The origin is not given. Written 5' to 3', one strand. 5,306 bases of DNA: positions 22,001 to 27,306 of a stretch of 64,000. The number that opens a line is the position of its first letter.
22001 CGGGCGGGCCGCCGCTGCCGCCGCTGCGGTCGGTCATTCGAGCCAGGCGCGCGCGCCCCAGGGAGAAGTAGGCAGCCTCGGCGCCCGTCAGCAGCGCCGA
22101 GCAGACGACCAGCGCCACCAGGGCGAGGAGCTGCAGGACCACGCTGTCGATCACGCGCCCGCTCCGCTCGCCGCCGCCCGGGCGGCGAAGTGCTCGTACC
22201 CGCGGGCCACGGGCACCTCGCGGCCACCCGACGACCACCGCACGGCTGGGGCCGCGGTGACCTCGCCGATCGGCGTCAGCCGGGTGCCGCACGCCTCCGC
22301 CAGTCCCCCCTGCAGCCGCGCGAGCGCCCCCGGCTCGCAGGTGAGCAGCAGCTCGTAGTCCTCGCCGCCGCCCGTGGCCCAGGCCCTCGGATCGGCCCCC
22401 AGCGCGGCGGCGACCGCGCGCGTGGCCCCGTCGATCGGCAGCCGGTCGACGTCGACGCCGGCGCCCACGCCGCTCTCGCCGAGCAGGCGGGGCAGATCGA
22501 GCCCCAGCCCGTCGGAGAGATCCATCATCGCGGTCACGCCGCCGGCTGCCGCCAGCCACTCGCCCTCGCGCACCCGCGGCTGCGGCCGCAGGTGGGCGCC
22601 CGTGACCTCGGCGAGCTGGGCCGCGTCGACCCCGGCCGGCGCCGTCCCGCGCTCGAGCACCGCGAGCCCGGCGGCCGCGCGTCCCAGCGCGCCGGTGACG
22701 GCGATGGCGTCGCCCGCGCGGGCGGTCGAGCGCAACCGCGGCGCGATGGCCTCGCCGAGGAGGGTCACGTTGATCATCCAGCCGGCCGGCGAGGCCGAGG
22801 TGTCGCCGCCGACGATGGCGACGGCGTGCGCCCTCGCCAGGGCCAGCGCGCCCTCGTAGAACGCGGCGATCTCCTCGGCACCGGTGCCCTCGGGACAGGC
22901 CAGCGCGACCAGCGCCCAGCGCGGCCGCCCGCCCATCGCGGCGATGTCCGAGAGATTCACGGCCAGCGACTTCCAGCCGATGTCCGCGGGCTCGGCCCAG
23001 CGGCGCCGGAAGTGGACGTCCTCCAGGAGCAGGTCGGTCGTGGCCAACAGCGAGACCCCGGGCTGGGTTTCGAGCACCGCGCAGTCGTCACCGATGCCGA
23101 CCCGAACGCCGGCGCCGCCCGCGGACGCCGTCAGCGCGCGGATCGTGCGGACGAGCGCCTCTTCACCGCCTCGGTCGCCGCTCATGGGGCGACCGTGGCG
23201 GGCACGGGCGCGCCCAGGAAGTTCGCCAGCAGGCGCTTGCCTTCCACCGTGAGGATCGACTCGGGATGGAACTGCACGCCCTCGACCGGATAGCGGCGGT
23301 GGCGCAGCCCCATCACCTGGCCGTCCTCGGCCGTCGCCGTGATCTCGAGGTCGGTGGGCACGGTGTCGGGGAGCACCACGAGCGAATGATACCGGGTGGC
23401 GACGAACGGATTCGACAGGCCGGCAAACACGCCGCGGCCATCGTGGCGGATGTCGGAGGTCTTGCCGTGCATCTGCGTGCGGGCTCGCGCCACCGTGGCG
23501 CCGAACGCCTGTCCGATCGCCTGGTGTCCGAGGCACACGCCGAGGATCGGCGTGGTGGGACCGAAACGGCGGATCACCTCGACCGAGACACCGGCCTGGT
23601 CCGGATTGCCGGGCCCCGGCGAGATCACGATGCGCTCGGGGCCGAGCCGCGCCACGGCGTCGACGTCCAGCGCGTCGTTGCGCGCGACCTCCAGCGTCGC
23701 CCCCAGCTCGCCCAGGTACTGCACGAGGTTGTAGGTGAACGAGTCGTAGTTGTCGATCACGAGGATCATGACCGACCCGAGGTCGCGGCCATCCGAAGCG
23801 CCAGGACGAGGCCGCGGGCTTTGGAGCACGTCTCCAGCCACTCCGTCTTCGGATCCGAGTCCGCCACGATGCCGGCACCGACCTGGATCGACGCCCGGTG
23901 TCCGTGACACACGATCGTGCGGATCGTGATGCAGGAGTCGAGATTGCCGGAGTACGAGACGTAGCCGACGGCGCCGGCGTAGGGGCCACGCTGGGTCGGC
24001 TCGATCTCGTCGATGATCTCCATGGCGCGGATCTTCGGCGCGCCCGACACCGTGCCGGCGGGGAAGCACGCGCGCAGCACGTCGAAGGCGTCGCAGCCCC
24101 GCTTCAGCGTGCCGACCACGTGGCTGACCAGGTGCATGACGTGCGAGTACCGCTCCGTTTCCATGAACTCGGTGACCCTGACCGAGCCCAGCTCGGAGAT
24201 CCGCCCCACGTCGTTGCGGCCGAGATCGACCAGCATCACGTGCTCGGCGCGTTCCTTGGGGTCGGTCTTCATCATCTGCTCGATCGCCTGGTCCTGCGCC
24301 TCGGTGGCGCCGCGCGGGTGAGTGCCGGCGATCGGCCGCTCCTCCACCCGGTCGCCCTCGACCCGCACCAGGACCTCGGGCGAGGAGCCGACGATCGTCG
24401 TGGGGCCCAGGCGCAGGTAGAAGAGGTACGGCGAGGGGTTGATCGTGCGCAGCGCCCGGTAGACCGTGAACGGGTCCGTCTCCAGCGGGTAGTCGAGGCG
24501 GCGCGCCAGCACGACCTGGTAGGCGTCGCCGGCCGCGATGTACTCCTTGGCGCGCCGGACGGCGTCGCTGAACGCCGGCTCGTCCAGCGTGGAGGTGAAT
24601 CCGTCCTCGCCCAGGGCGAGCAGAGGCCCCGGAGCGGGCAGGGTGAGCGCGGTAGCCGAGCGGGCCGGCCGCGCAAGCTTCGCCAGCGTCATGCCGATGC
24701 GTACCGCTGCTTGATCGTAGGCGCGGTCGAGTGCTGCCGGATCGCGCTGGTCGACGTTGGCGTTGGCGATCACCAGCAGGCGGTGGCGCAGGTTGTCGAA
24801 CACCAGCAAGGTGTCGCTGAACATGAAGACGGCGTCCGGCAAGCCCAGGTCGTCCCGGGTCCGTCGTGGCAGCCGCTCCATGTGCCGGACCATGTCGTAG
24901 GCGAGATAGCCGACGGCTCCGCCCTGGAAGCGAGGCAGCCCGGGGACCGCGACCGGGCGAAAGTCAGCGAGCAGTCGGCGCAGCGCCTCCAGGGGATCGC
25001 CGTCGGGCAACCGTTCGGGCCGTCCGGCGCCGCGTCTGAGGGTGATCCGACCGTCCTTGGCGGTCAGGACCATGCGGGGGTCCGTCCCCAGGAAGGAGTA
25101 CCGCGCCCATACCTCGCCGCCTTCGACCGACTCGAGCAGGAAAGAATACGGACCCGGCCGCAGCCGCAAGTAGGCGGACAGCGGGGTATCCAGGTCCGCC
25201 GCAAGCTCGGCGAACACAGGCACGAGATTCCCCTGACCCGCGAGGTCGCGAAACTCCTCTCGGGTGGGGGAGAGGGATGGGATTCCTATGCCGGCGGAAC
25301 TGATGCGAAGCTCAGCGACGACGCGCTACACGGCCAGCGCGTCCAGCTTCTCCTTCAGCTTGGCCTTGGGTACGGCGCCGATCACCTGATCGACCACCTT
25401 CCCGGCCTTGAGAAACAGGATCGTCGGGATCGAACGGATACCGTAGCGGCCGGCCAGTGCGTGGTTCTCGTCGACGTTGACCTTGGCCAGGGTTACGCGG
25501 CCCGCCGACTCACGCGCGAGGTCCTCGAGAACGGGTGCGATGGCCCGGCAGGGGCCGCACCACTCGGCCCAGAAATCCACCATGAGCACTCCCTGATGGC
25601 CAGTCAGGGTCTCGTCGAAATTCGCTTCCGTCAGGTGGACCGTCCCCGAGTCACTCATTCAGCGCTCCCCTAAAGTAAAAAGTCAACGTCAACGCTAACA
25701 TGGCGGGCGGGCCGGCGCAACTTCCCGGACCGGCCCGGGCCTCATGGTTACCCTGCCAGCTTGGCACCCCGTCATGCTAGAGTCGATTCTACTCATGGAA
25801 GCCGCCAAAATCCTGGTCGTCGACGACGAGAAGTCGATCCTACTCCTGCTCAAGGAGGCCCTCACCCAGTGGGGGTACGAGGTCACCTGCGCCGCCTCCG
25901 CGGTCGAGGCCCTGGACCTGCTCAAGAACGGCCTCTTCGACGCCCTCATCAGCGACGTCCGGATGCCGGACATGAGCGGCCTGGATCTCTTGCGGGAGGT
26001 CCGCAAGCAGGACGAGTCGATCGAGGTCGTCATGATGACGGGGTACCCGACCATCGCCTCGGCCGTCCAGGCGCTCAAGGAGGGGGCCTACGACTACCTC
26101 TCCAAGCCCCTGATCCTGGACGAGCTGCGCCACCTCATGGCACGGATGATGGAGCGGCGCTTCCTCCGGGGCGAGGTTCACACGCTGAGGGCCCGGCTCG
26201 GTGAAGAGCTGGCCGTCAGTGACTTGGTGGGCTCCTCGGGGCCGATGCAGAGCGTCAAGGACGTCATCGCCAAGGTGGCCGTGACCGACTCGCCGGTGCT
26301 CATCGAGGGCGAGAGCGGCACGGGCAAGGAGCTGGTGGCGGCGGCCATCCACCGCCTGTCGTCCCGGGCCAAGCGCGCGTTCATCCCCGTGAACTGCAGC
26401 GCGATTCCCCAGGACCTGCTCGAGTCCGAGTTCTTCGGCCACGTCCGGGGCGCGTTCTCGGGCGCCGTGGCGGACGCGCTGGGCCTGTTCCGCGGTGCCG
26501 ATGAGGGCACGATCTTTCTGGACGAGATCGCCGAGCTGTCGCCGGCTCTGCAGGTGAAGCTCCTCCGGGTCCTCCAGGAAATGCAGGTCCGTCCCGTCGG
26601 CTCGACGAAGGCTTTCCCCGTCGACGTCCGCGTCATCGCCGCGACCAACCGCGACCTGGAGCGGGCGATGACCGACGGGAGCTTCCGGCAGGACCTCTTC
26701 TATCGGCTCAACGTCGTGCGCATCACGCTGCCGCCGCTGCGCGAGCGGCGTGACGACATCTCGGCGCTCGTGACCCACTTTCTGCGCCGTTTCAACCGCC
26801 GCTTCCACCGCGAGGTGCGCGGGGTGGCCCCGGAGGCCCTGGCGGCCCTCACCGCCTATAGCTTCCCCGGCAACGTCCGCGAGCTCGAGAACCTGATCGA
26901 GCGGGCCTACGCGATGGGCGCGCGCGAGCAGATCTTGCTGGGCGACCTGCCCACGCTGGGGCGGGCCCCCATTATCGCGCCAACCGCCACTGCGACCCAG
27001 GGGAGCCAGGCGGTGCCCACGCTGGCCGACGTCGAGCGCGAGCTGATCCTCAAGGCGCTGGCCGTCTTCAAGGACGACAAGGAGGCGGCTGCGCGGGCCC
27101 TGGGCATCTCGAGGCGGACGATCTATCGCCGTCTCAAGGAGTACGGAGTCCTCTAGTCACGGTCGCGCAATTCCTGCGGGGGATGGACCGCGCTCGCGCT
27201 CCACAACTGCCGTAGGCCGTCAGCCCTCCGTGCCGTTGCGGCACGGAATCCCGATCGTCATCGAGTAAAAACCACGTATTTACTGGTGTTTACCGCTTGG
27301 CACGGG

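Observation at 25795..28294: Orphan sigma54 enhancer-binding response regulator with adjacent sigma54 promoter, a palindromic upstream site and an uncharacterised target gene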

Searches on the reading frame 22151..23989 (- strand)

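Call 3: search_protein_families(library=pfam, proteins=[window:22151-23989:-], max_evalue=0.01)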
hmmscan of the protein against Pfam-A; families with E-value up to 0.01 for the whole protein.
window:22151-23989:- (612 aa): 2 families
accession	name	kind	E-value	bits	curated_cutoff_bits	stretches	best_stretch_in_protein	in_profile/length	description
PF00586.29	AIRS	-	1.2e-28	100.2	24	1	300-413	1-111/112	AIR synthase related protein, N-terminal domain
PF02769.27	AIRS_C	-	2e-10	41.5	23.1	1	424-582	1-150/156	AIR synthase related protein, C-terminal domain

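Call 42: search_protein_families(library=ncbifam, proteins=[window:22151-23989:-], max_evalue=0.001)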
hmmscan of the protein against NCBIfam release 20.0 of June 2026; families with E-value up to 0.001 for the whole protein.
window:22151-23989:- (612 aa): 11 families
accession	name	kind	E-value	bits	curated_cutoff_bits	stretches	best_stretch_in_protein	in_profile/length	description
TIGR01379.1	thiL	equivalog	9.6e-87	290.9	184.15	1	283-601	6-320/320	thiamine-phosphate kinase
NF004351.0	PRK05731.1-4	equivalog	9.2e-64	215.6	324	1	275-601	15-319/321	thiamine-phosphate kinase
NF004350.0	PRK05731.1-1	equivalog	1e-54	185.6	441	1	294-603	22-324/325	thiamine-phosphate kinase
NF004353.0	PRK05731.2-2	equivalog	3.7e-46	157.7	301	1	299-604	18-305/311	thiamine-phosphate kinase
NF004354.0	PRK05731.2-3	equivalog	1.4e-37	129.6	204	1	298-579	15-261/273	thiamine-phosphate kinase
TIGR04049.1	AIR_rel_sll0787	hypoth_equivalog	2.5e-16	59.6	321.3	1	289-431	32-166/318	sll0787 family AIR synthase-like protein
TIGR00476.1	selD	equivalog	5e-14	52.2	125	1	293-527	38-261/311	selenide, water dikinase SelD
TIGR02124.1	hypE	equivalog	3.1e-11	42.8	251.6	1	295-541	28-267/332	hydrogenase expression/formation protein HypE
NF002098.0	PRK00943.1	equivalog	2.3e-10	39.9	299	1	300-538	49-279/347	selenide, water dikinase SelD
TIGR03267.1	methan_mark_2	hypoth_equivalog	1.4e-06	27.7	365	1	292-432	36-171/323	methanogenesis marker 2 protein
NF010705.0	PRK14105.1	equivalog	0.0006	18.8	291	1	287-440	34-182/345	selenide, water dikinase SelD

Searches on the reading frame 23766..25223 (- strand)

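Call 3: search_protein_families(library=pfam, proteins=[window:23766-25223:-], max_evalue=0.01)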
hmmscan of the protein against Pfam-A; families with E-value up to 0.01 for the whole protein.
window:23766-25223:- (485 aa): 2 families
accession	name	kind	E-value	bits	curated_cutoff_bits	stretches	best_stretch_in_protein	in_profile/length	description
PF00425.24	Chorismate_bind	-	2.2e-95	319.5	27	1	216-468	3-257/257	chorismate binding enzyme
PF04715.19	Anth_synt_I_N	-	7.4e-42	143.4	23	1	10-150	1-139/140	Anthranilate synthase component I, N terminal region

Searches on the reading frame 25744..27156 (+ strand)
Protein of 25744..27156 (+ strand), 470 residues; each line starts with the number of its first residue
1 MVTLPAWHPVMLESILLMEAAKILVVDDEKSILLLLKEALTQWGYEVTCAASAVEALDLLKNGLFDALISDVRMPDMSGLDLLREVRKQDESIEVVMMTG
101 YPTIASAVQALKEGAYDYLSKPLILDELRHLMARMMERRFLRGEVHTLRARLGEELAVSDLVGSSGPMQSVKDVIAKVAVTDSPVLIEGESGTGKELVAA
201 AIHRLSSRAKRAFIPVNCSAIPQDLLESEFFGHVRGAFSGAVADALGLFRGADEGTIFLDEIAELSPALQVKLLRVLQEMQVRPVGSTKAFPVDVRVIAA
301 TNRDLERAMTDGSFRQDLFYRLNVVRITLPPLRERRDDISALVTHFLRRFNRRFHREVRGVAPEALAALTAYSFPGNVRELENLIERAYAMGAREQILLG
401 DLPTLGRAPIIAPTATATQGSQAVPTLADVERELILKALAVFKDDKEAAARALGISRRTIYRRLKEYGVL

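Call 3: search_protein_families(library=pfam, proteins=[window:25744-27156:+], max_evalue=0.01)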
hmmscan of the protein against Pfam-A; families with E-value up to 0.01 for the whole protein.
window:25744-27156:+ (470 aa): 17 families
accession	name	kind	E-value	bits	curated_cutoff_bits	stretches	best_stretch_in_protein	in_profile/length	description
PF00158.32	Sigma54_activat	-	1.5e-67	226.9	20.2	1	161-327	1-167/168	Sigma-54 interaction domain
PF00072.30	Response_reg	-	3.7e-29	101.6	30.2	1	23-130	1-108/111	Response regulator receiver domain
PF25601.1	AAA_lid_14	-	3e-25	88.3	27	1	333-404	1-72/87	AAA+ ATPase lid domain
PF14532.12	Sigma54_activ_2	-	3.9e-23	82.6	25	1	162-332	1-138/138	Sigma-54 interaction domain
PF02954.25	HTH_8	-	7e-13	48.5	22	1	426-467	1-42/42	Bacterial regulatory protein, Fis family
PF07728.20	AAA_5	-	4.5e-08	33.6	22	1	184-304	1-124/139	AAA domain (dynein-related subfamily)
PF18024.7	HTH_50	-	1.3e-06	28.4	27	1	427-469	8-49/50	Helix-turn-helix domain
PF00004.35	AAA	-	2.8e-06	28.2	21.2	1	185-307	1-116/131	ATPase family associated with various cellular activities (AAA)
PF13384.12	HTH_23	-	4e-05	23.7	24.6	1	431-467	6-41/50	Homeodomain-like domain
PF07726.17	AAA_3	-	0.0003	21.1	27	1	185-302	2-111/131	ATPase family associated with various cellular activities (AAA)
PF01078.27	Mg_chelatase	-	0.0004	20.3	20.3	0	251-302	104-157/207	Magnesium chelatase, subunit ChlI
PF13191.12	AAA_16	-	0.0011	20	32.6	1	168-279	9-122/167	AAA ATPase domain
PF13518.12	HTH_28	-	0.0013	19.2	25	1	448-467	17-36/52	Helix-turn-helix domain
PF07724.20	AAA_2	-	0.0051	17.3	27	1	185-305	6-127/166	AAA domain (Cdc48 subfamily)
PF20030.5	bpMoxR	-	0.0056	16.2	27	0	171-302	20-145/205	MoxR domain in the MoxR-vWA-beta-propeller ternary systems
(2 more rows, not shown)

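Call 42: search_protein_families(library=ncbifam, proteins=[window:25795-27156:+], max_evalue=0.001)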
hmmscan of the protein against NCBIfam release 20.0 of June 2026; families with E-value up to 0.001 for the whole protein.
window:25795-27156:+ (453 aa): 117 families (the best 25 are shown)
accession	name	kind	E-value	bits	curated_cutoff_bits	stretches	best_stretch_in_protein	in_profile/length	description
NF008469.0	PRK11361.1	equivalog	3.1e-139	464.6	714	1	3-452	4-456/461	acetoacetate metabolism transcriptional regulator AtoC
TIGR01818.1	ntrC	equivalog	9.9e-126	420.2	558.6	1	6-387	1-379/463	nitrogen regulation protein NR(I)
NF007689.0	PRK10365.1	equivalog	2.3e-121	405.7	760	1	4-447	6-439/441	sigma-54-dependent response regulator transcription factor ZraR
NF008176.1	PRK10923.1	equivalog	1.8e-111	373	620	1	1-387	1-383/469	nitrogen regulation protein NR(I)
TIGR02915.1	PEP_resp_reg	equivalog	1.3e-109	367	502.6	1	6-452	1-444/445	PEP-CTERM-box response regulator transcription factor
NF011695.0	PRK15115.1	equivalog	4.1e-108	362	763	1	2-448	5-434/445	two-component system response regulator GlrR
NF051870.1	NAssimRespRegNtrX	equivalog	4.3e-103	345.6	600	1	4-452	2-452/452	nitrogen assimilation response regulator NtrX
NF041946.1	LuxO_transreg_Vib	equivalog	9.4e-103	344.5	800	1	9-450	2-460/463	quorum-sensing sigma-54 dependent transcriptional regulator LuxO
TIGR01817.1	nifA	equivalog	6.7e-101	338.7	528.85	1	136-380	190-433/534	nif-specific transcriptional activator NifA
NF041552.1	TF_PrdR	equivalog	5.6e-99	332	795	1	134-451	264-577/577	sigma-54 dependent transcriptional regulator PrdR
NF038308.1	RNA_repair_RtcR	equivalog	4e-94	316.4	650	1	136-451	174-517/530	RNA repair transcriptional activator RtcR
NF003451.0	PRK05022.1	equivalog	1.5e-93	314.2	476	1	138-450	186-508/512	nitric oxide reductase transcriptional regulator NorR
NF050807.1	TransRegFlbDCaul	equivalog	4.5e-93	312.5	750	1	25-450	22-438/454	sigma-54-dependent transcriptional regulator FlbD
NF049963.1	RespRegFlgRCampy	domain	2.7e-88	296.7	750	1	6-451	3-428/429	fla regulon two-component system response regulator FlgR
TIGR02329.1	propionate_PrpR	equivalog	5.5e-88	295.9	499.2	1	129-448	199-525/526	propionate catabolism operon regulatory protein PrpR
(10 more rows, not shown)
